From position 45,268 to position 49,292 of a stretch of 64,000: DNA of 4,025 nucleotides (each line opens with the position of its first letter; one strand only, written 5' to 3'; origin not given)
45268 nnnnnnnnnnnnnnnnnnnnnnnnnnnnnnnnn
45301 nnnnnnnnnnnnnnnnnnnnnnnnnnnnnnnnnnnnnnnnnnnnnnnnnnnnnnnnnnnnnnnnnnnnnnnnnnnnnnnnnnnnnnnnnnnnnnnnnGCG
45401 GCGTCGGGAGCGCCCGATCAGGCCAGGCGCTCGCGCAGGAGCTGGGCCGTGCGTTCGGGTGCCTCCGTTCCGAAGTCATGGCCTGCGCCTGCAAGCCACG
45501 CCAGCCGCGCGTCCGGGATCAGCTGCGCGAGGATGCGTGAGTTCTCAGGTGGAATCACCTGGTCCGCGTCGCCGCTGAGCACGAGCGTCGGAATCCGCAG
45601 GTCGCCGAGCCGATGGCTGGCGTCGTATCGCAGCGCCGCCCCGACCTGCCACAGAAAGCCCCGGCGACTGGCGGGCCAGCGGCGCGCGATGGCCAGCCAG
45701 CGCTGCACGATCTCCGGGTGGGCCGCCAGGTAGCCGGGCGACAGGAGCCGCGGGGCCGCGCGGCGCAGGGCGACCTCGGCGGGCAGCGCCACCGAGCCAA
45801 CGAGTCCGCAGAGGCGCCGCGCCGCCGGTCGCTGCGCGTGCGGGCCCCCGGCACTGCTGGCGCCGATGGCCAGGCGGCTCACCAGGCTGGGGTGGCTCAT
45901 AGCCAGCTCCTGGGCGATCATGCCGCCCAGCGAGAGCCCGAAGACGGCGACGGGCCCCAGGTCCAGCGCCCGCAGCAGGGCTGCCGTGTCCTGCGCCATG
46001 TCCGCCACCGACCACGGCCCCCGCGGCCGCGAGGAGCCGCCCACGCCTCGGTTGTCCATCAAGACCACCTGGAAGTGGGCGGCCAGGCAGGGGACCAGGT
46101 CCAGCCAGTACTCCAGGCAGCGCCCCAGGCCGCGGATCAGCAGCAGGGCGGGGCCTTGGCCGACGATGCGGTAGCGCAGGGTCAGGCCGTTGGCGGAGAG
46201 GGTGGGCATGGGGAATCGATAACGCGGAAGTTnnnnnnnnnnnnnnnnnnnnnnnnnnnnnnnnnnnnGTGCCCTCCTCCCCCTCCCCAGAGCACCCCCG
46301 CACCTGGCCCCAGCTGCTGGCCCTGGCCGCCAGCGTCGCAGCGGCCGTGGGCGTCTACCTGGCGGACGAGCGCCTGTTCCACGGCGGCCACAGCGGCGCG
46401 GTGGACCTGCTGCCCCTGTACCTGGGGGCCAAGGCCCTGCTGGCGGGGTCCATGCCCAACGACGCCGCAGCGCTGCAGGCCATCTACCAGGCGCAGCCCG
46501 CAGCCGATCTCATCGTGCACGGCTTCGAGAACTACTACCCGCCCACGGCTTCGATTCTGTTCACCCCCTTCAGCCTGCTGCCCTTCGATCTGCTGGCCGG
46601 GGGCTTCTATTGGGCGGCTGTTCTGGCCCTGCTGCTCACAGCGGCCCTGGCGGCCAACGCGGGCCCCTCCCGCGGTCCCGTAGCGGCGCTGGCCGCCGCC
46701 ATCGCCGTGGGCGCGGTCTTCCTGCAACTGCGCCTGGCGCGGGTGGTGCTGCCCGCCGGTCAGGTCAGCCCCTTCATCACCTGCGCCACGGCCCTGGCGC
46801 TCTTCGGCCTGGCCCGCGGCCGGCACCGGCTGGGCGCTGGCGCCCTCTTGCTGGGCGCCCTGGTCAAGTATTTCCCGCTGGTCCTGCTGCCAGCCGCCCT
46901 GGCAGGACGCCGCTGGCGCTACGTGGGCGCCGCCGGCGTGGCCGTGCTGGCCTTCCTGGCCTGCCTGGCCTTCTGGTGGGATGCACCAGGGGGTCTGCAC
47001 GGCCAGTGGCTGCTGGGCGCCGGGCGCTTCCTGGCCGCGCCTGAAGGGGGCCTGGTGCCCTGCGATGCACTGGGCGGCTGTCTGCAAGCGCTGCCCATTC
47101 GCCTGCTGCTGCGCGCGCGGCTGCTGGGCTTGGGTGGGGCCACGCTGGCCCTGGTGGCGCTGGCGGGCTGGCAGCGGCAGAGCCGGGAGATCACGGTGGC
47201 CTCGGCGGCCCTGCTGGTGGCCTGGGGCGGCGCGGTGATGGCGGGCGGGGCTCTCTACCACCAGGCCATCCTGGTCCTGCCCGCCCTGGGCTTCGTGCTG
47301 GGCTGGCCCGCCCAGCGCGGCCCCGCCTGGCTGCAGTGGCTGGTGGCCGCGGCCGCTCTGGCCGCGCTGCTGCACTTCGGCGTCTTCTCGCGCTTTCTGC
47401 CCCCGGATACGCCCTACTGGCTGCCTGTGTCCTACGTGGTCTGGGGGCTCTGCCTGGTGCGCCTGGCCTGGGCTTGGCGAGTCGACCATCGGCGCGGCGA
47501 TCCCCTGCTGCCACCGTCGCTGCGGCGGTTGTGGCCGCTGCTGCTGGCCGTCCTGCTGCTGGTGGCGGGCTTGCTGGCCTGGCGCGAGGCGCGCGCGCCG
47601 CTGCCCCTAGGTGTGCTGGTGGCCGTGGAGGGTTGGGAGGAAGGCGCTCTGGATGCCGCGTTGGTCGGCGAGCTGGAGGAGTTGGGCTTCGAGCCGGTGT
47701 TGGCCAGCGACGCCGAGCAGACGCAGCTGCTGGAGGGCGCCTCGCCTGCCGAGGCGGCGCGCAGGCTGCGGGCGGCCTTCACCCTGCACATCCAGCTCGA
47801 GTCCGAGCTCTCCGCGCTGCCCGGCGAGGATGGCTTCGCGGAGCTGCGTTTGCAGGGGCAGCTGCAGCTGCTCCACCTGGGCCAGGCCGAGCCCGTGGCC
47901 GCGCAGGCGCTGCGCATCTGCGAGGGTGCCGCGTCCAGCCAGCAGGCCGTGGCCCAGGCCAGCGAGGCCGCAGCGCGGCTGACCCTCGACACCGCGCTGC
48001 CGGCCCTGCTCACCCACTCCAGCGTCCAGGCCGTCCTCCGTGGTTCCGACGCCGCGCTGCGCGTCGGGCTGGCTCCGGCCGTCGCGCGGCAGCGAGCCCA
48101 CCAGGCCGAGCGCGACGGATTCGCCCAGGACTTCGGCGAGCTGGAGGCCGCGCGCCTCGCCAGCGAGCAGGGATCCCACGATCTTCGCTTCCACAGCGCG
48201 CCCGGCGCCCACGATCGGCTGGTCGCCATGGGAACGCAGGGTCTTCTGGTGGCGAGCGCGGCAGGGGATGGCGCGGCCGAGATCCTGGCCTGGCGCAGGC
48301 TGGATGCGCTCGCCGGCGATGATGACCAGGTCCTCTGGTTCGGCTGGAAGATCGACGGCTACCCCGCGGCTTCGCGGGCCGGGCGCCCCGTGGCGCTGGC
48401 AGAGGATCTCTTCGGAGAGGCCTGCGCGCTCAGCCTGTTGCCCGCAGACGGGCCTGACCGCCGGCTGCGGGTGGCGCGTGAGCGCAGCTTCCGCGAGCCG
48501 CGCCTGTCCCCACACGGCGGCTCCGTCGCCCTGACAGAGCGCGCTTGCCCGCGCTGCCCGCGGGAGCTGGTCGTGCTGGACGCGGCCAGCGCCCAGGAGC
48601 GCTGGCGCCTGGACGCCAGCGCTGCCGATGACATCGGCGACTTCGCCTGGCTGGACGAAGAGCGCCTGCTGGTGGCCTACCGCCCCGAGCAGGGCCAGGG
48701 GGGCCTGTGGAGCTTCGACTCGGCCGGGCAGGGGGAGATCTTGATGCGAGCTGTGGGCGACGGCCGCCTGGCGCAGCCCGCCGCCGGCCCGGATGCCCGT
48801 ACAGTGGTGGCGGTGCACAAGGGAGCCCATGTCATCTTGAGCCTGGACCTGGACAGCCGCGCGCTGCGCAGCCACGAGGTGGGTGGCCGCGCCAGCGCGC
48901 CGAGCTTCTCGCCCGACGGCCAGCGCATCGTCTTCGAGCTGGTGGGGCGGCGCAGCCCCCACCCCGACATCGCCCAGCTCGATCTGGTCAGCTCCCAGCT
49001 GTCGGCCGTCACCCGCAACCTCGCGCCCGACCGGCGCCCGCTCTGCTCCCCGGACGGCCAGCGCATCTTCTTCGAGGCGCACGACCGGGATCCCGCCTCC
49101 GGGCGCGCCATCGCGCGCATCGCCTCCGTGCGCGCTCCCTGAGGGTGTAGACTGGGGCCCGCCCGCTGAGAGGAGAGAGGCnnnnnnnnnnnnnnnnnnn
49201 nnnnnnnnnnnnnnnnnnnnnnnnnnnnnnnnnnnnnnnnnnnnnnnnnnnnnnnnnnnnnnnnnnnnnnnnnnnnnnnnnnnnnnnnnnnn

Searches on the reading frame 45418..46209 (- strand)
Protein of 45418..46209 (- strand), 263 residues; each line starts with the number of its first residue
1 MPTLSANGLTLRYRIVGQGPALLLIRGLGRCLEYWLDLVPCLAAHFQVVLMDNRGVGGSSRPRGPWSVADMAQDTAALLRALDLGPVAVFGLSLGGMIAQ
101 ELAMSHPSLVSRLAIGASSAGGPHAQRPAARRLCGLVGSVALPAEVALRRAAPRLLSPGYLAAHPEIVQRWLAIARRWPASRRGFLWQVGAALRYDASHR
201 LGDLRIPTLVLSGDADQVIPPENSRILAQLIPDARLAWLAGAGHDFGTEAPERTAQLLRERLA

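Call 27: search_protein_families(library=pfam, proteins=[window:45418-46209:-], max_evalue=0.001)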
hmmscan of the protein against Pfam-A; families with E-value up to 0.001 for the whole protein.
window:45418-46209:- (263 aa): 5 families
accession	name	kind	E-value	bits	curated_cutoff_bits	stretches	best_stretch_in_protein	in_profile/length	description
PF00561.26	Abhydrolase_1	-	1.1e-31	110.8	25.8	1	20-246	1-240/245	alpha/beta hydrolase fold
PF12146.15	Hydrolase_4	-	3.4e-19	69.5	27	1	43-249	28-237/239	Serine aminopeptidase, S33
PF12697.13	Abhydrolase_6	-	1.2e-18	69.1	26.3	1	22-256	1-216/217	Alpha/beta hydrolase family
PF00975.26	Thioesterase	-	6.2e-05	23.7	26.4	1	67-104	47-85/226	Thioesterase domain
PF20408.4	Abhydrolase_11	-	0.00055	20.2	27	0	200-249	122-170/193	Alpha/beta hydrolase domain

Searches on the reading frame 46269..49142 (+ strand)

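Call 27: search_protein_families(library=pfam, proteins=[window:46269-49142:+], max_evalue=0.001)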
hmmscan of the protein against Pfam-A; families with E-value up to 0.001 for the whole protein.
window:46269-49142:+ (957 aa): 2 families
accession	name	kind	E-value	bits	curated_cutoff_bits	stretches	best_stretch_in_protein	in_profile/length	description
PF09594.16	GT87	-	7.7e-14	52.5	25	1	90-316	3-231/237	Glycosyltransferase family 87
PF07676.18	PD40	-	5.3e-07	29.9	20.9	0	873-889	9-25/38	WD40-like Beta Propeller Repeat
